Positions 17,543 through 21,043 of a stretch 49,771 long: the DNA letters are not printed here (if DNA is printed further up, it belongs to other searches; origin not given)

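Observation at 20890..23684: DabA is followed by two different antiporter-like subunits (NuoL-like and NuoM-like)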

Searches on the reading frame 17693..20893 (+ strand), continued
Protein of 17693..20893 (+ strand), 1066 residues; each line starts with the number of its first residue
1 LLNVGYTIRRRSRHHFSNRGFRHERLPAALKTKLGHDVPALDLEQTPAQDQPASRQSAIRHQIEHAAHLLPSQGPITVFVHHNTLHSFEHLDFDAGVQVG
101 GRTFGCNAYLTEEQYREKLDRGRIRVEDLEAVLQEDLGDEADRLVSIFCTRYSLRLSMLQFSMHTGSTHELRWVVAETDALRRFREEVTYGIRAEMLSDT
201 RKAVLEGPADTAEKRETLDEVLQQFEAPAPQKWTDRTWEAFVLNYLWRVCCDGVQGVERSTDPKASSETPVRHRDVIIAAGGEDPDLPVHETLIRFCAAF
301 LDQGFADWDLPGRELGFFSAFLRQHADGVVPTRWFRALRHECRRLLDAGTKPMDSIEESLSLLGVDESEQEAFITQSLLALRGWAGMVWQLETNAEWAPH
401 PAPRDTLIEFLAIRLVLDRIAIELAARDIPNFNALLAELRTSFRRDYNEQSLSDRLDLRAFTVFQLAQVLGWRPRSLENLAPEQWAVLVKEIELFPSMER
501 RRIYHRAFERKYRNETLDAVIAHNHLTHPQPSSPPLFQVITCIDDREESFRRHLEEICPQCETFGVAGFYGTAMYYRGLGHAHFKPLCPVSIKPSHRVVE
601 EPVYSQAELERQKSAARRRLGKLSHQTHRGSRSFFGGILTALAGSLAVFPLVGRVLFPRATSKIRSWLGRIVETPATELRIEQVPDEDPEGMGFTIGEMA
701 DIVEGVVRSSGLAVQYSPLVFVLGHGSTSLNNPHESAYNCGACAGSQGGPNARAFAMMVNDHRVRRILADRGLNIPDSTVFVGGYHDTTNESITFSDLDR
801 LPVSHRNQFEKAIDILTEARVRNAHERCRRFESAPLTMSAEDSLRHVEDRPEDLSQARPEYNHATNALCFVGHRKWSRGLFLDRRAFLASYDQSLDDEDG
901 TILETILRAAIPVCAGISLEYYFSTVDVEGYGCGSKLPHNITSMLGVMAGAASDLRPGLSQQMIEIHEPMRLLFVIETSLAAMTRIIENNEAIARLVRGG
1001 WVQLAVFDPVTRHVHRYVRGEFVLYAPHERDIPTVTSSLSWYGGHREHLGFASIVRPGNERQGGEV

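Call 71: get_annotated_region(hit=H3, flank=3500)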
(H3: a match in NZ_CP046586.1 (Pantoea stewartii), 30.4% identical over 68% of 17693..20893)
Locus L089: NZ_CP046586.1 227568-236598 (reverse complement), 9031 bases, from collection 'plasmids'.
description: Pantoea stewartii strain PSCN1 plasmid pCN101, complete sequence
organism: Pantoea stewartii (NCBI taxid 66269)
taxonomy: Bacteria; Pseudomonadota; Gammaproteobacteria; Enterobacterales; Erwiniaceae; Pantoea; Pantoea stewartii
host: -; source: sugar cane YZ08-1095,whole organism; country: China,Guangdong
typing (MOB-suite, as given by PLSDB): non-mobilizable; replicon rep_cluster_1232
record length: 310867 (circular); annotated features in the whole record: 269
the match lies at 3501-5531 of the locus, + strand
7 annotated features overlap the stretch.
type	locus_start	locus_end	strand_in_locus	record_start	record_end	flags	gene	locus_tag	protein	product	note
CDS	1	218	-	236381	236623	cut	-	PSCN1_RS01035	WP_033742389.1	ParD-like family protein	-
CDS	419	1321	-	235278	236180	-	-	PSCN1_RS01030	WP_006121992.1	LysR family transcriptional regulator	GO:0006355 - regulation of DNA-templated transcription [Evidence IEA]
CDS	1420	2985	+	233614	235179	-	-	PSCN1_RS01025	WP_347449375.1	NADH-quinone oxidoreductase subunit L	GO:0042773 - ATP synthesis coupled electron transport [Evidence IEA]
CDS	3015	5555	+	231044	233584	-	-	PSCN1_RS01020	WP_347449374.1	DUF2309 domain-containing protein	-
CDS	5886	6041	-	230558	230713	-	-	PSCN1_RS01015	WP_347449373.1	hypothetical protein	-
CDS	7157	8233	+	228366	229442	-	-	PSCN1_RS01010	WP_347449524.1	site-specific integrase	GO:0015074 - DNA integration [Evidence IEA]; GO:0006310 - DNA recombination [Evidence IEA]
CDS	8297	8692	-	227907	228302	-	-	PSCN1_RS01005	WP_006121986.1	H-NS family nucleoid-associated regulatory protein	GO:0006355 - regulation of DNA-templated transcription [Evidence IEA]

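Call 72: get_annotated_region(hit=H1, flank=3500)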
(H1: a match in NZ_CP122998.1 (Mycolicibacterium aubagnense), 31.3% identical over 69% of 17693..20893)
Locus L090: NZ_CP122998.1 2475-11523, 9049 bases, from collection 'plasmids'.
description: Mycolicibacterium aubagnense strain HPB1.1 plasmid unnamed2, complete sequence
organism: Mycolicibacterium aubagnense (NCBI taxid 319707)
taxonomy: Bacteria; Actinomycetota; Actinomycetes; Mycobacteriales; Mycobacteriaceae; Mycolicibacterium; Mycolicibacterium aubagnense
host: -; source: wall sediment of Poderosa mine; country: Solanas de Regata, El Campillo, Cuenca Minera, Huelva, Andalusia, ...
typing (MOB-suite, as given by PLSDB): mobilizable; relaxase MOBF
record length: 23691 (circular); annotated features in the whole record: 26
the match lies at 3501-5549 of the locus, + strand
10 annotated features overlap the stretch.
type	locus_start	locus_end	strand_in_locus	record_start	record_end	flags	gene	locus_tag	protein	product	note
CDS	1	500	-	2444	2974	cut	-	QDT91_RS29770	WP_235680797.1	CBS domain-containing protein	-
CDS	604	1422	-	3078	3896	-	-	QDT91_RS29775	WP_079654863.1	DUF6671 family protein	-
CDS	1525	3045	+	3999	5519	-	-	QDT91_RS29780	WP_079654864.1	proton-conducting transporter membrane subunit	-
CDS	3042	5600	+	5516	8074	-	-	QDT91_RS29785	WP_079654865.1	DUF2309 domain-containing protein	-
CDS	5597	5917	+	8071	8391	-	-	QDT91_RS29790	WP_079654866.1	transcriptional regulator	-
CDS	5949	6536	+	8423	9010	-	-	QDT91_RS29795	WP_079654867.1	carbonic anhydrase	-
CDS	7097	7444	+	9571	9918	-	-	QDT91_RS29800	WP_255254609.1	hypothetical protein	-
CDS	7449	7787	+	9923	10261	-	-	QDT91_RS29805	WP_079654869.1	DUF3024 domain-containing protein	-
CDS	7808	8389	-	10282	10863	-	-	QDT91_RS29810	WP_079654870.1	recombinase family protein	GO:0006310 - DNA recombination [Evidence IEA]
CDS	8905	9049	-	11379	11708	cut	-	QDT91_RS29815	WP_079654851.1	hypothetical protein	-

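Call 73: get_annotated_region(hit=H15, flank=3500)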
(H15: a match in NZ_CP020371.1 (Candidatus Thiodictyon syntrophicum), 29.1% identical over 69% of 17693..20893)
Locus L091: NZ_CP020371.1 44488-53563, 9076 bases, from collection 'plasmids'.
description: Candidatus Thiodictyon syntrophicum strain Cad16T plasmid pTs417, complete sequence
organism: Candidatus Thiodictyon syntrophicum (NCBI taxid 1166950)
taxonomy: Bacteria; Pseudomonadota; Gammaproteobacteria; Chromatiales; Chromatiaceae; Thiodictyon; Candidatus Thiodictyon syntrophicum
host: -; source: meromictic lake; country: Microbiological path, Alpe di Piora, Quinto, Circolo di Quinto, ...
typing (MOB-suite, as given by PLSDB): non-mobilizable
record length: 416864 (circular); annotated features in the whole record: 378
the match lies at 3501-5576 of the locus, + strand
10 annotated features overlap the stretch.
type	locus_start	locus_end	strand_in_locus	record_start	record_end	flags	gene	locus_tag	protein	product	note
CDS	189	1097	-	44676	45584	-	-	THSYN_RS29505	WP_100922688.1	LysR family transcriptional regulator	-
CDS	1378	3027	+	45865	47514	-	-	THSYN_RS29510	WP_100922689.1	NADH-quinone oxidoreductase subunit L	GO:0042773 - ATP synthesis coupled electron transport [Evidence IEA]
CDS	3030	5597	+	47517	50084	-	-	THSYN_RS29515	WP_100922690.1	DUF2309 domain-containing protein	-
CDS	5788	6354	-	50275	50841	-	-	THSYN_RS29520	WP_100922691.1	hypothetical protein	-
CDS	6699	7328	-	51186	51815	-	-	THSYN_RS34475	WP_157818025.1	hypothetical protein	-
CDS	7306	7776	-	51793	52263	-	-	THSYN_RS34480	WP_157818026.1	hypothetical protein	-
CDS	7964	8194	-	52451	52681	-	-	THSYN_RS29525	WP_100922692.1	conjugal transfer protein TraD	-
CDS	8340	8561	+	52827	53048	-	-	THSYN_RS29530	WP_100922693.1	MobA/MobL family protein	-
CDS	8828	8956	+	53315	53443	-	-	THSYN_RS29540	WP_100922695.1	type II toxin-antitoxin system Phd/YefM family antitoxin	-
CDS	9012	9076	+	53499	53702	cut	-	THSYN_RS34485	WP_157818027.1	hypothetical protein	-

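Call 74: get_annotated_region(hit=H12, flank=3500)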
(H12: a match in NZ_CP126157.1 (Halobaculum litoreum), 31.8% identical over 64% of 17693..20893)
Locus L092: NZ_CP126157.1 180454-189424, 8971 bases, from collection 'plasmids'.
description: Halobaculum sp. DT92 plasmid unnamed, complete sequence
organism: Halobaculum litoreum (NCBI taxid 3031998)
taxonomy: Archaea; Euryarchaeota; Halobacteria; Halobacteriales; Haloferacaceae; Halobaculum; Halobaculum litoreum
host: -; source: cell culture,sediment; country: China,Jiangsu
typing (MOB-suite, as given by PLSDB): non-mobilizable
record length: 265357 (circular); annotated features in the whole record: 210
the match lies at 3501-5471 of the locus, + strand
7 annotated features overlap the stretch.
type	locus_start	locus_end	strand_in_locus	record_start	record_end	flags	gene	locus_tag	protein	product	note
CDS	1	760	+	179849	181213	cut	-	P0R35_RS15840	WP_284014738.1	restriction endonuclease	GO:0009307 - DNA restriction-modification system [Evidence IEA]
CDS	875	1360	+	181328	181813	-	-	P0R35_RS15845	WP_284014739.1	Lrp/AsnC family transcriptional regulator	-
CDS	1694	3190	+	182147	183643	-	-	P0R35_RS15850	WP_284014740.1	proton-conducting transporter membrane subunit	-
CDS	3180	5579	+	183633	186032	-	-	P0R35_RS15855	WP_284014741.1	DUF2309 domain-containing protein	-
CDS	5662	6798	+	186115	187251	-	-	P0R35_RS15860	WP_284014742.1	site-2 protease family protein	-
CDS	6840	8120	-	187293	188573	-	-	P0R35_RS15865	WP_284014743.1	cation:proton antiporter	GO:0006812 - monoatomic cation transport [Evidence IEA]; GO:1902600 - proton transmembrane transport [Evidence IEA]; ...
CDS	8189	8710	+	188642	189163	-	-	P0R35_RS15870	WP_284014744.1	DUF21 domain-containing protein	-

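Call 75: get_annotated_region(hit=H24, flank=3500)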
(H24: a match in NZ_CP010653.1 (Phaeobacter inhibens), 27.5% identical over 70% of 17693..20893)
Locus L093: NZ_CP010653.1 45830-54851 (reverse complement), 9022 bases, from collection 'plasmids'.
description: Phaeobacter inhibens strain P54 plasmid pP54_c, complete sequence
organism: Phaeobacter inhibens (NCBI taxid 221822)
taxonomy: Bacteria; Pseudomonadota; Alphaproteobacteria; Rhodobacterales; Roseobacteraceae; Phaeobacter; Phaeobacter inhibens
host: -; source: cell culture,zooplankton aquaculture; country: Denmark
typing (MOB-suite, as given by PLSDB): non-mobilizable; replicon rep_cluster_288
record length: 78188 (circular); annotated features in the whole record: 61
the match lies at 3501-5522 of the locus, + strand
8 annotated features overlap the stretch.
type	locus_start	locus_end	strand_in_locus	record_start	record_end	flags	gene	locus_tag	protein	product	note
CDS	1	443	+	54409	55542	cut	-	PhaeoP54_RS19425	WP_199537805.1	Gfo/Idh/MocA family oxidoreductase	-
CDS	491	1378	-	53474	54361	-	-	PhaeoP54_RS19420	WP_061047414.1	LysR family transcriptional regulator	GO:0006355 - regulation of DNA-templated transcription [Evidence IEA]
CDS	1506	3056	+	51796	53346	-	-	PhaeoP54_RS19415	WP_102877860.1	proton-conducting transporter membrane subunit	-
CDS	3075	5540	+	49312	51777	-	-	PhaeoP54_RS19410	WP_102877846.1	DUF2309 domain-containing protein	-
CDS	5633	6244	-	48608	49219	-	-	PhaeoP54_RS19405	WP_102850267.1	XRE family transcriptional regulator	GO:0006355 - regulation of DNA-templated transcription [Evidence IEA]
CDS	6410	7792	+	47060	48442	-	lpdA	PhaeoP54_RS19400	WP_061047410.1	dihydrolipoyl dehydrogenase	GO:0045454 - cell redox homeostasis [Evidence IEA]; GO:0051068 - dihydrolipoamide metabolic process [Evidence IEA]; ...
CDS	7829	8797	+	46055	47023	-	lipA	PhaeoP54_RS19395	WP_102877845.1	lipoyl synthase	GO:0009107 - lipoate biosynthetic process [Evidence IEA]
CDS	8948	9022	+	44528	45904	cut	-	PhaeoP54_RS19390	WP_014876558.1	sodium:alanine symporter family protein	GO:0006865 - amino acid transport [Evidence IEA]; GO:0006814 - sodium ion transport [Evidence IEA]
